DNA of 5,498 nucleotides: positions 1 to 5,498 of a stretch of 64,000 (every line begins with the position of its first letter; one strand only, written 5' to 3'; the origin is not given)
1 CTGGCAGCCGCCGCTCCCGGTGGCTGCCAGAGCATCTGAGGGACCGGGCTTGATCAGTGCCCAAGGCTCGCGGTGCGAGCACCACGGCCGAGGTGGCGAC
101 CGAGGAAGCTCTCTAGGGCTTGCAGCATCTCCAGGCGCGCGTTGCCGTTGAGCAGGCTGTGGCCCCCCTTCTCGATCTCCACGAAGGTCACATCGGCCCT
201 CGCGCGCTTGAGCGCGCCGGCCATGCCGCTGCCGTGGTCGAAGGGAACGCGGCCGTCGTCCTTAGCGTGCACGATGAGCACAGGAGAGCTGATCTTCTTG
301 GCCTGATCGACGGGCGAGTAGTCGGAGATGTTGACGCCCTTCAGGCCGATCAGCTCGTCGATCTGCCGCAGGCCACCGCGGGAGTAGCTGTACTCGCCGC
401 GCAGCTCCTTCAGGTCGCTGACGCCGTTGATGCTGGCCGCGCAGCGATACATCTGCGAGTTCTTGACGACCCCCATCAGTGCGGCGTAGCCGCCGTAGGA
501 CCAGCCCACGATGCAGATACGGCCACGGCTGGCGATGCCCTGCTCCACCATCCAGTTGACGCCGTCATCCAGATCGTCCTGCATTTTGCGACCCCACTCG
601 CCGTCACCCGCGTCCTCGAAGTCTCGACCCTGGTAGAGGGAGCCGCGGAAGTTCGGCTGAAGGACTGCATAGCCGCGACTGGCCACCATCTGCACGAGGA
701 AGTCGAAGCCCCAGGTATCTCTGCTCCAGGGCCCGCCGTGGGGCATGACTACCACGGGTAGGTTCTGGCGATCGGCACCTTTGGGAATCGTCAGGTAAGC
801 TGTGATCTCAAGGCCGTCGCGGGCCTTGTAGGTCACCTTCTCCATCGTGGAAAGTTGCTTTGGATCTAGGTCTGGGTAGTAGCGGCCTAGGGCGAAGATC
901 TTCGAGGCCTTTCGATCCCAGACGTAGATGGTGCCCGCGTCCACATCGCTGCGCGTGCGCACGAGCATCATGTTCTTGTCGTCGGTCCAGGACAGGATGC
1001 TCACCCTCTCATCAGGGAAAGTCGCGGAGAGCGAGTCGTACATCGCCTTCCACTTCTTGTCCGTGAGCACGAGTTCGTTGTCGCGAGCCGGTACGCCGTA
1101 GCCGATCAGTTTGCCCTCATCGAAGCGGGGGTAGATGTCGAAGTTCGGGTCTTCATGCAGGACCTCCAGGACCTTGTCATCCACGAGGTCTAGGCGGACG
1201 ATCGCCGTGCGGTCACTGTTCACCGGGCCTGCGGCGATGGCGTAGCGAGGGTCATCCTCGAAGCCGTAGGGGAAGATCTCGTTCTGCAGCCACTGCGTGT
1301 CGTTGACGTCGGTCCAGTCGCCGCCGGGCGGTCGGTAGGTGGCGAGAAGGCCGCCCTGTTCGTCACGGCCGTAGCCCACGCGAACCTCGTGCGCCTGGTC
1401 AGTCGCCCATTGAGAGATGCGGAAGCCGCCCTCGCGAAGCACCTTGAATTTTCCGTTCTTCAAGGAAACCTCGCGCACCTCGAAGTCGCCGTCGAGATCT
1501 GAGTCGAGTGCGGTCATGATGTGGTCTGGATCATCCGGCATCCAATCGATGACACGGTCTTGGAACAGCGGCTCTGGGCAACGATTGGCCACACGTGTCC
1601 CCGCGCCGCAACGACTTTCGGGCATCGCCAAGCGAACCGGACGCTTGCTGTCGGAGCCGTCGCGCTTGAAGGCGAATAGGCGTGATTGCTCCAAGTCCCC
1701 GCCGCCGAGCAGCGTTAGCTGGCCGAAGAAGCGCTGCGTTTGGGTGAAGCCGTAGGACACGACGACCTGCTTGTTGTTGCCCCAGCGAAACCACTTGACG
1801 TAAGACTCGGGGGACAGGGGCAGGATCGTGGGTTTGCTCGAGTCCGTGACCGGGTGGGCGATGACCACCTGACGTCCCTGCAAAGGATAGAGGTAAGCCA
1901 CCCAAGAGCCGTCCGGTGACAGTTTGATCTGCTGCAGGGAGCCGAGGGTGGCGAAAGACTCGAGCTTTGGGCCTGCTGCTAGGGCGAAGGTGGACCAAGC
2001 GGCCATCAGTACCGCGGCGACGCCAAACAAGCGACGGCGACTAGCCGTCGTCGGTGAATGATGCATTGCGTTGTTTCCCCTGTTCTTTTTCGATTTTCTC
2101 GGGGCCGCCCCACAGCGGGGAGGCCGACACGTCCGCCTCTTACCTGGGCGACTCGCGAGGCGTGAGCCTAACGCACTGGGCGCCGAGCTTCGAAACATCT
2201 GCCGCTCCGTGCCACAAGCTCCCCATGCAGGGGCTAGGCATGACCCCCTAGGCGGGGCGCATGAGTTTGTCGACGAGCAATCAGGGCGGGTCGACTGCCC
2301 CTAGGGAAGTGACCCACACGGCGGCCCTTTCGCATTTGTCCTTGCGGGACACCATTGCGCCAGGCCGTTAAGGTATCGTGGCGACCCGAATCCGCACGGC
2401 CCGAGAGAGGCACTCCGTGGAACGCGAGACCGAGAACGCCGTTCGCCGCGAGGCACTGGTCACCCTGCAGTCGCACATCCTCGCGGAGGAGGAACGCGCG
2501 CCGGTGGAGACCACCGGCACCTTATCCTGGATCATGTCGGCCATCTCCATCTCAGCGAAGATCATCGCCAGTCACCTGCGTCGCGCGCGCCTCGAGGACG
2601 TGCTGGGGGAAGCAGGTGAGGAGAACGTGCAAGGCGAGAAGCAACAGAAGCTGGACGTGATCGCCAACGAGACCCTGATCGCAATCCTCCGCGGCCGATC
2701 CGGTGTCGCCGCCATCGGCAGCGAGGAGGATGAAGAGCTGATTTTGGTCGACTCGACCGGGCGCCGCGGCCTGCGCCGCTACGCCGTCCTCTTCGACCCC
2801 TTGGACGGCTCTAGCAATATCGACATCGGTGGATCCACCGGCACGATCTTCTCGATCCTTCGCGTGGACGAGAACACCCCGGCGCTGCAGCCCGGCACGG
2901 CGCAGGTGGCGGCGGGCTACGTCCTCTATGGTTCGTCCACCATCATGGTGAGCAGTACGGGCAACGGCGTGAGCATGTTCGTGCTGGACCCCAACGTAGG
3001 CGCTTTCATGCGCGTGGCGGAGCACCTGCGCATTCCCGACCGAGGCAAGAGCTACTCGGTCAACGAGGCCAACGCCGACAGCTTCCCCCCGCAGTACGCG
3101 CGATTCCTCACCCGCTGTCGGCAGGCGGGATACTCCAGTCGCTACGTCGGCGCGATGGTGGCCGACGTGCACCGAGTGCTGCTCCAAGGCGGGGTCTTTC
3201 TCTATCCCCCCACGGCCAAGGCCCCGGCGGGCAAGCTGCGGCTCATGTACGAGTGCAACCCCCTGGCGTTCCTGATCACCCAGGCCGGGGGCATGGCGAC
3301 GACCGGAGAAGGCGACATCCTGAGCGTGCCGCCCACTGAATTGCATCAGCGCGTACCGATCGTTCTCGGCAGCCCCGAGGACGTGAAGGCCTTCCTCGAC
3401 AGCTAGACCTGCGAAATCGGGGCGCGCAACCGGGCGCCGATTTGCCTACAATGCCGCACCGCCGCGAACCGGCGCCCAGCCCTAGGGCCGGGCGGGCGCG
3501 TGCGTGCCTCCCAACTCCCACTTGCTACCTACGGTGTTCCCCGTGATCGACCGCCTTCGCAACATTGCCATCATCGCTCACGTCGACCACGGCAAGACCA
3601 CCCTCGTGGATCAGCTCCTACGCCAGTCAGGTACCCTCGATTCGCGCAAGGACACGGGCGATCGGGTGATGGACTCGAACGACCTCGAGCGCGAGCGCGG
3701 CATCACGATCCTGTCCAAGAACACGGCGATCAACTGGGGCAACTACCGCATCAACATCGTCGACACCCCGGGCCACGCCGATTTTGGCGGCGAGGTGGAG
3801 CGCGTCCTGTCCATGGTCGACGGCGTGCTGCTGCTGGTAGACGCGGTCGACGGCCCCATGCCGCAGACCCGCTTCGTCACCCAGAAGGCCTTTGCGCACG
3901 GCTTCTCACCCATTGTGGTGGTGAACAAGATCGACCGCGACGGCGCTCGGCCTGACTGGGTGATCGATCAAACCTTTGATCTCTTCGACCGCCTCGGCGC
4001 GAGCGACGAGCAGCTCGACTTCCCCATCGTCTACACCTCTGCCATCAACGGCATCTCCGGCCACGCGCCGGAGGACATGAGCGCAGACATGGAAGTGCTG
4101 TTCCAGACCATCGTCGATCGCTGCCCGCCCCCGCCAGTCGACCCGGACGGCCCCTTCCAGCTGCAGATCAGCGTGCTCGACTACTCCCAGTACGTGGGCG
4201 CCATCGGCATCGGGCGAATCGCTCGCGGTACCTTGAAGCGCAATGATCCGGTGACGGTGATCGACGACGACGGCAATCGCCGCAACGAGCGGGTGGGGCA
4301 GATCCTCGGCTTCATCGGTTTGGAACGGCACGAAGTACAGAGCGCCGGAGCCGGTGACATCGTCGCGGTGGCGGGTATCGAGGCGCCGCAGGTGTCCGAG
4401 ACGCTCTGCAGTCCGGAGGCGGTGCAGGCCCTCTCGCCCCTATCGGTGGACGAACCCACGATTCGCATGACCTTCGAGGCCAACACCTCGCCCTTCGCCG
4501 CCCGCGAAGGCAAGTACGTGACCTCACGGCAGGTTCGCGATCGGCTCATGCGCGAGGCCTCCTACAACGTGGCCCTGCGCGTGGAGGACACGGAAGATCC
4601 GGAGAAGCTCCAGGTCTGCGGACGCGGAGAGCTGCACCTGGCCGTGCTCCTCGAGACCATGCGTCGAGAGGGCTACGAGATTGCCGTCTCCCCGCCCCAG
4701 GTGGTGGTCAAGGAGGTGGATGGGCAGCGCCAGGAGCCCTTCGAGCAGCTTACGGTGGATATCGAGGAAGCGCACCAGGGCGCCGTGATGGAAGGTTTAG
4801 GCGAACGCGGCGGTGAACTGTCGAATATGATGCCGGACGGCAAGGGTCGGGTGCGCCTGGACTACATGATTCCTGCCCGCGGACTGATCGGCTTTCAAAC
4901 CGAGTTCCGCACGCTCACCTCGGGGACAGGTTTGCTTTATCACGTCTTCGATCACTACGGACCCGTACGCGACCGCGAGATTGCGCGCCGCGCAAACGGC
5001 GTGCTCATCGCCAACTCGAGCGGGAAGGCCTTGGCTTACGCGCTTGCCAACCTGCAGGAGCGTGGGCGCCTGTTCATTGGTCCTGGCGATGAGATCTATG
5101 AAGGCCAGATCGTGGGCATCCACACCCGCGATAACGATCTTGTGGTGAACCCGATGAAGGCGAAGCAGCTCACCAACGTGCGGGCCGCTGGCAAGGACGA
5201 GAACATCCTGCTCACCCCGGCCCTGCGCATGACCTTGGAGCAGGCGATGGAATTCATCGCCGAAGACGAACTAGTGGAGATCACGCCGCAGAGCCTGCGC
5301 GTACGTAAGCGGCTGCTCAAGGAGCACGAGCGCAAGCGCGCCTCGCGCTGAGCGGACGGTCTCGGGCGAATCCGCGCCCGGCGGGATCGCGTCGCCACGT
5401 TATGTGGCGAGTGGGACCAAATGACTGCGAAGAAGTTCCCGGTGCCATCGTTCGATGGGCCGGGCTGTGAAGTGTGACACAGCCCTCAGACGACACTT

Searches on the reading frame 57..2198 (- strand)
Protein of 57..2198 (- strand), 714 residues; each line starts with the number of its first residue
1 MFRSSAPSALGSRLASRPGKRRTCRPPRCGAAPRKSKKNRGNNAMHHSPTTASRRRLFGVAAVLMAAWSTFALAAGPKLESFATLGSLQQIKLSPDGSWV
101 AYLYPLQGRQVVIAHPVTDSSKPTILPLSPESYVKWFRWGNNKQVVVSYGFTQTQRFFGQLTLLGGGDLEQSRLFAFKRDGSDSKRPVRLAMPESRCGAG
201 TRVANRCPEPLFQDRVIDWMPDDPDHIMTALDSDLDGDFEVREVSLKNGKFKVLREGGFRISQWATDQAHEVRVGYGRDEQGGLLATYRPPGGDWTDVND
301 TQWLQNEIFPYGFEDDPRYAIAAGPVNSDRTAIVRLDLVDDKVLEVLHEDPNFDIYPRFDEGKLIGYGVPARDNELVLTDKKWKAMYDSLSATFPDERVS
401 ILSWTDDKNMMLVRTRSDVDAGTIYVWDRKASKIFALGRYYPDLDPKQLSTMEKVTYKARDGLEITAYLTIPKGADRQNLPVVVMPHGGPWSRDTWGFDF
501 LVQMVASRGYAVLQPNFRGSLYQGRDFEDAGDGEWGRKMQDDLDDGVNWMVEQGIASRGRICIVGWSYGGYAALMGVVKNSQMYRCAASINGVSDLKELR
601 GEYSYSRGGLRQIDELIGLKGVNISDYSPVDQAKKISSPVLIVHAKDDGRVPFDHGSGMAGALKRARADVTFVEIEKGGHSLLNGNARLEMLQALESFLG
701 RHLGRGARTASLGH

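Call 74: search_protein_families(library=pfam, proteins=[window:57-2198:-], max_evalue=0.00001)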
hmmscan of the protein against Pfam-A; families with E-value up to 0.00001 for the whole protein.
window:57-2198:- (714 aa): 7 families
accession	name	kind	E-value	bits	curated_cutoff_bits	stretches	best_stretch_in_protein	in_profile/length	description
PF00326.27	Peptidase_S9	-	3.9e-40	138.1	22.6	1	496-704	1-211/213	Prolyl oligopeptidase family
PF02129.25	Peptidase_S15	-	3.7e-13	50.2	23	1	461-614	1-147/262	X-Pro dipeptidyl-peptidase (S15 family)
PF01738.24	DLH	-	9.2e-11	42.2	21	1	465-687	1-193/217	Dienelactone hydrolase family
PF12697.13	Abhydrolase_6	-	3.3e-09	38.2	26.3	1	483-577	1-84/217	Alpha/beta hydrolase family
PF20434.5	BD-FAE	-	3.6e-09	36.9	26.8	1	472-659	6-211/215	BD-FAE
PF00561.26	Abhydrolase_1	-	3.5e-07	30.6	25.8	0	481-592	1-102/245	alpha/beta hydrolase fold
PF00756.26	Esterase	-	2e-06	28.2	22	1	464-596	7-152/251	Putative esterase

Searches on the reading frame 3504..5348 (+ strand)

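Call 74: search_protein_families(library=pfam, proteins=[window:3504-5348:+], max_evalue=0.00001)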
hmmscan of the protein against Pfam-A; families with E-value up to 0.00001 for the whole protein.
window:3504-5348:+ (615 aa): 5 families
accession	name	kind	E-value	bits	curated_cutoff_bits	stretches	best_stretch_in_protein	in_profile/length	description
PF00009.33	GTP_EFTU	-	5.5e-55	186.3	26.5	1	17-207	2-186/188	Elongation factor Tu GTP binding domain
PF21018.2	BipA_C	-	3.9e-47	159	23.8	1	498-606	1-109/110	TypA/BipA C-terminal domain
PF00679.30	EFG_C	-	5.3e-22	78.1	27.9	1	410-491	3-84/89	Elongation factor G C-terminus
PF22042.2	EF-G_D2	-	4e-12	46.5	27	1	229-303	13-83/84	Elongation factor G domain 2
PF03144.31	GTP_EFTU_D2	-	2.2e-10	41.2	30.3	1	232-302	1-73/73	Elongation factor Tu domain 2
